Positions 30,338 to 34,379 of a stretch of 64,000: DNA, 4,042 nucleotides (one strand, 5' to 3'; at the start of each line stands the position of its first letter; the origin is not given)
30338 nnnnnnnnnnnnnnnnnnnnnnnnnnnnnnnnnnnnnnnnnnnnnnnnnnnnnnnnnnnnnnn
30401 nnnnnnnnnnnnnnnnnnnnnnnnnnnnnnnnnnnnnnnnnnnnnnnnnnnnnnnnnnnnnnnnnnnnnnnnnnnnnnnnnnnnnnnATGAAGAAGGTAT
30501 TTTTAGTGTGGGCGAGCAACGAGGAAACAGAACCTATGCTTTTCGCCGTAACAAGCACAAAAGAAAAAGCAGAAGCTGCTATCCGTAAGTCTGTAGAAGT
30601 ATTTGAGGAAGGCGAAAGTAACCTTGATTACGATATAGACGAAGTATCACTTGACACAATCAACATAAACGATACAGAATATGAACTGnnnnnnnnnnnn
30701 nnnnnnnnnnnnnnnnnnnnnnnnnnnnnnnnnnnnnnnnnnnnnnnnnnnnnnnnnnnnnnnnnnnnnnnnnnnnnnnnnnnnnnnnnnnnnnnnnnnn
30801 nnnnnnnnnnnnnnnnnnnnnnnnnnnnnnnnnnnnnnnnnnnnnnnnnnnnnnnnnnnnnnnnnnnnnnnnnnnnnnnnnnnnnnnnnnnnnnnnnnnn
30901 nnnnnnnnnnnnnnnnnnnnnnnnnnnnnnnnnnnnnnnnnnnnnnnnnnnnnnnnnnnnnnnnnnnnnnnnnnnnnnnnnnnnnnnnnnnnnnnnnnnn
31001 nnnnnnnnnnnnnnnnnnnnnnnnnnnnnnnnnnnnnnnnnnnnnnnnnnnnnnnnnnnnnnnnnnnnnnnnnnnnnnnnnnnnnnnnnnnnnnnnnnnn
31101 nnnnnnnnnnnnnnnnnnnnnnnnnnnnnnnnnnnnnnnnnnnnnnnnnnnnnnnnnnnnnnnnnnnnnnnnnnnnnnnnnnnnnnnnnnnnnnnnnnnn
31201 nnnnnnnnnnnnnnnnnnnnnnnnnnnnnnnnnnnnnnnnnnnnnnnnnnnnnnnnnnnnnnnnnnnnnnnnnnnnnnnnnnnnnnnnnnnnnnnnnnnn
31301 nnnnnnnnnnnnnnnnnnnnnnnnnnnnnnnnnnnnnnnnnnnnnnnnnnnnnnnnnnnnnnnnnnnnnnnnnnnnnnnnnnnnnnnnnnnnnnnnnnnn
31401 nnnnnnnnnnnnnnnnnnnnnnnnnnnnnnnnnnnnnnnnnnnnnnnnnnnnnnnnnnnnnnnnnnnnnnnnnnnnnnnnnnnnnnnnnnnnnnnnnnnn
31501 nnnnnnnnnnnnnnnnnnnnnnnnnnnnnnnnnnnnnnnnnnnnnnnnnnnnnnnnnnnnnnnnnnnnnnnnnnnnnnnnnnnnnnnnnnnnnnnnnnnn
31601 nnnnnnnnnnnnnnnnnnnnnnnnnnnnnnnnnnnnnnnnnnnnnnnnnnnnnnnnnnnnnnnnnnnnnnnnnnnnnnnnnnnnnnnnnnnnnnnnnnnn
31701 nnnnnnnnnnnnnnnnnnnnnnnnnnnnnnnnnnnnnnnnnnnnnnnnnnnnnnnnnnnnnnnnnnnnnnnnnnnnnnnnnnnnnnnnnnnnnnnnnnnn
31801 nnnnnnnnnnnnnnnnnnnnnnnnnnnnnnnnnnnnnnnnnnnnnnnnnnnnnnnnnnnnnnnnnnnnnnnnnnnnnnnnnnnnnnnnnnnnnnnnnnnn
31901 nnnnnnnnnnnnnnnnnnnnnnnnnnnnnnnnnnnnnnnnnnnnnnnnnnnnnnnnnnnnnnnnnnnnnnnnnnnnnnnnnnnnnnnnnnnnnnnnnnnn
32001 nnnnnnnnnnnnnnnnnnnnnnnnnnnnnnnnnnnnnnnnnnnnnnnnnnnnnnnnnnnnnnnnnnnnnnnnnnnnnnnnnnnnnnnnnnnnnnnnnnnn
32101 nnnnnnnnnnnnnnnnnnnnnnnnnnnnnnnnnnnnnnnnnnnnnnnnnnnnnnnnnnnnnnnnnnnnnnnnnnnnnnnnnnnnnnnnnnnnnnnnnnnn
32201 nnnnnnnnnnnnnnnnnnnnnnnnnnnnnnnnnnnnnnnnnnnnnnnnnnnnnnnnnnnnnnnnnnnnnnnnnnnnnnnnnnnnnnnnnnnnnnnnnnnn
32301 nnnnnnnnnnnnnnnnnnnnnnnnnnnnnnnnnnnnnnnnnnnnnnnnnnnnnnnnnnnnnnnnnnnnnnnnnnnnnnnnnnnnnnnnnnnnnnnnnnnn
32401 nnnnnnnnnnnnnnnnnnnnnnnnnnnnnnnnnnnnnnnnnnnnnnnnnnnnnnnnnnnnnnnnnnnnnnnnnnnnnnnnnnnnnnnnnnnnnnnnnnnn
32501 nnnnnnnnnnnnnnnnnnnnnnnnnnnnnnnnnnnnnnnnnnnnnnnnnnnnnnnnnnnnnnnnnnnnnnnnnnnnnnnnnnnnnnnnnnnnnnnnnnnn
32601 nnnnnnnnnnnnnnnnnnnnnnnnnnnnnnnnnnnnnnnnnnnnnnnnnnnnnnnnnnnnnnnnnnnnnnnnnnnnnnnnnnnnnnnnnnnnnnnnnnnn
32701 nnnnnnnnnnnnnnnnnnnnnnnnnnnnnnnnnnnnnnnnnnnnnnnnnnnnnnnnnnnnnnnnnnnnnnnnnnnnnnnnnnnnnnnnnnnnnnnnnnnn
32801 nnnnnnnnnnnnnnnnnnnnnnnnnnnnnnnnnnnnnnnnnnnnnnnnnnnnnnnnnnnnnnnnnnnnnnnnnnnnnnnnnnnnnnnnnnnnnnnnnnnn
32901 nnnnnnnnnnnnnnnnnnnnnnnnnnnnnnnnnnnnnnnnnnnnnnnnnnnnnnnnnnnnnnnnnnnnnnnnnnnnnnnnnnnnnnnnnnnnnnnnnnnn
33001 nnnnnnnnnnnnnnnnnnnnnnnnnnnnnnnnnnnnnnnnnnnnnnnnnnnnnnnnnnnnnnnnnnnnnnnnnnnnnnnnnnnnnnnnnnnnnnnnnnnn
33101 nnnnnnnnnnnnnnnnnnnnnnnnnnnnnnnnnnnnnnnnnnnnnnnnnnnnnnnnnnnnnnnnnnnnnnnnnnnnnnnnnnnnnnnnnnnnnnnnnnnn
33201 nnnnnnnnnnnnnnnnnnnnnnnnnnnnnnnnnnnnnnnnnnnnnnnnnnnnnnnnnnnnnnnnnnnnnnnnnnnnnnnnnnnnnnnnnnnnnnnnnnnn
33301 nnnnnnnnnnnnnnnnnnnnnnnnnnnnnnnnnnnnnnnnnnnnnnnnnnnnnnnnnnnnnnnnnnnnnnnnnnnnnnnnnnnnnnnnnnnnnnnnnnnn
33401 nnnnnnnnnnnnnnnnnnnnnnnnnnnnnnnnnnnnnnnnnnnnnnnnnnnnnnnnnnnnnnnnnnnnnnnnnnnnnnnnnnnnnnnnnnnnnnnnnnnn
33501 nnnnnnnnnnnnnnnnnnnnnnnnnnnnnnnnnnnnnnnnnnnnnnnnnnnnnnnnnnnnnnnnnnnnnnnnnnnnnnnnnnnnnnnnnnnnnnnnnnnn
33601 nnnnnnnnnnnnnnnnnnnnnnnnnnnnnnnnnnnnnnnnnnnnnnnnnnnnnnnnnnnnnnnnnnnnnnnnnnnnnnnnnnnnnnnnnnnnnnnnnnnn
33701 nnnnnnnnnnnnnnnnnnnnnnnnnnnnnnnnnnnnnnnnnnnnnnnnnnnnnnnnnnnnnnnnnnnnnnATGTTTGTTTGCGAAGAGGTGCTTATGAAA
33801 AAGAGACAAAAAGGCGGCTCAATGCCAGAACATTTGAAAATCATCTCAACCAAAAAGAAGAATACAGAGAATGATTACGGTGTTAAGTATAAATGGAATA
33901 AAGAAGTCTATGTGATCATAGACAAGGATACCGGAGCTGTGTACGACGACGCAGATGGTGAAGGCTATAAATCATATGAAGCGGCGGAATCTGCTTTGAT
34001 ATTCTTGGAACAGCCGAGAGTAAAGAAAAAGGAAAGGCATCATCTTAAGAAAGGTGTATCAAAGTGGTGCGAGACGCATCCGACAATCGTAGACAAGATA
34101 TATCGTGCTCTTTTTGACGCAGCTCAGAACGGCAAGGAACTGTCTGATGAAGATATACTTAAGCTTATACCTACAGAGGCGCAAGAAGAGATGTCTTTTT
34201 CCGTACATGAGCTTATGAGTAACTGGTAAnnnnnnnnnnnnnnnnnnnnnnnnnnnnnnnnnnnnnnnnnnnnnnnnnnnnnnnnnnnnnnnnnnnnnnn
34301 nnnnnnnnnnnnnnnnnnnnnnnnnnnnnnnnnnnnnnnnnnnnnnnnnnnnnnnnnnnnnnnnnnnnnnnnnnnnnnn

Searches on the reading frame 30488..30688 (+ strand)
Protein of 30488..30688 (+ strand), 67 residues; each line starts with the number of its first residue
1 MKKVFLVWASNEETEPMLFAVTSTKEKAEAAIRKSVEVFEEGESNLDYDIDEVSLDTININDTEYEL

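Call 66: search_protein_families(library=ncbifam, proteins=[window:30488-30688:+], max_evalue=0.1)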
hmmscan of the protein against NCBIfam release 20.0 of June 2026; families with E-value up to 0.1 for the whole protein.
window:30488-30688:+ (67 aa): 1 family
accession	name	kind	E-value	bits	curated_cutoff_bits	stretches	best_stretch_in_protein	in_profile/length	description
TIGR03403.1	nifS_epsilon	equivalog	0.042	12.7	587.7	1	12-54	329-370/382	NifS family cysteine desulfurase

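Call 93: search_protein_families(library=padloc, proteins=[window:30488-30688:+], max_evalue=0.01)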
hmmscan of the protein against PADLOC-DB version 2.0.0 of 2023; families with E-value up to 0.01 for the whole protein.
window:30488-30688:+ (67 aa): 0 families

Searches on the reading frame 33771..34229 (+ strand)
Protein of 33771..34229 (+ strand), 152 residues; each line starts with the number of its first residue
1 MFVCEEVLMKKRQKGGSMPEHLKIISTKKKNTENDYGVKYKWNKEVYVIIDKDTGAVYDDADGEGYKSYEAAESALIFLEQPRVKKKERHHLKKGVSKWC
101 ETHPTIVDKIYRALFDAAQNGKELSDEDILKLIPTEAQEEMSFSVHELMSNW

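Call 11: search_protein_families(library=phrogs, proteins=[window:33771-34229:+], max_evalue=0.001)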
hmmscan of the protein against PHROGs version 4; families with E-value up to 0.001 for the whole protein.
window:33771-34229:+ (152 aa): 0 families

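Call 66: search_protein_families(library=ncbifam, proteins=[window:33771-34226:+], max_evalue=0.1)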
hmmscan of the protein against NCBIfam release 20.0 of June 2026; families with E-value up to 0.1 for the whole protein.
window:33771-34226:+ (152 aa): 1 family
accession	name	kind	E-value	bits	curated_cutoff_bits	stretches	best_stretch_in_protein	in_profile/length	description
NF010697.0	PRK14097.1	equivalog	0.07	11.7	443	1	29-71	159-200/448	glucose-6-phosphate isomerase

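Call 93: search_protein_families(library=padloc, proteins=[window:33771-34226:+], max_evalue=0.01)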
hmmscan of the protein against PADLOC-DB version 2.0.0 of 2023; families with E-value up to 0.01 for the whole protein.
window:33771-34226:+ (152 aa): 0 families
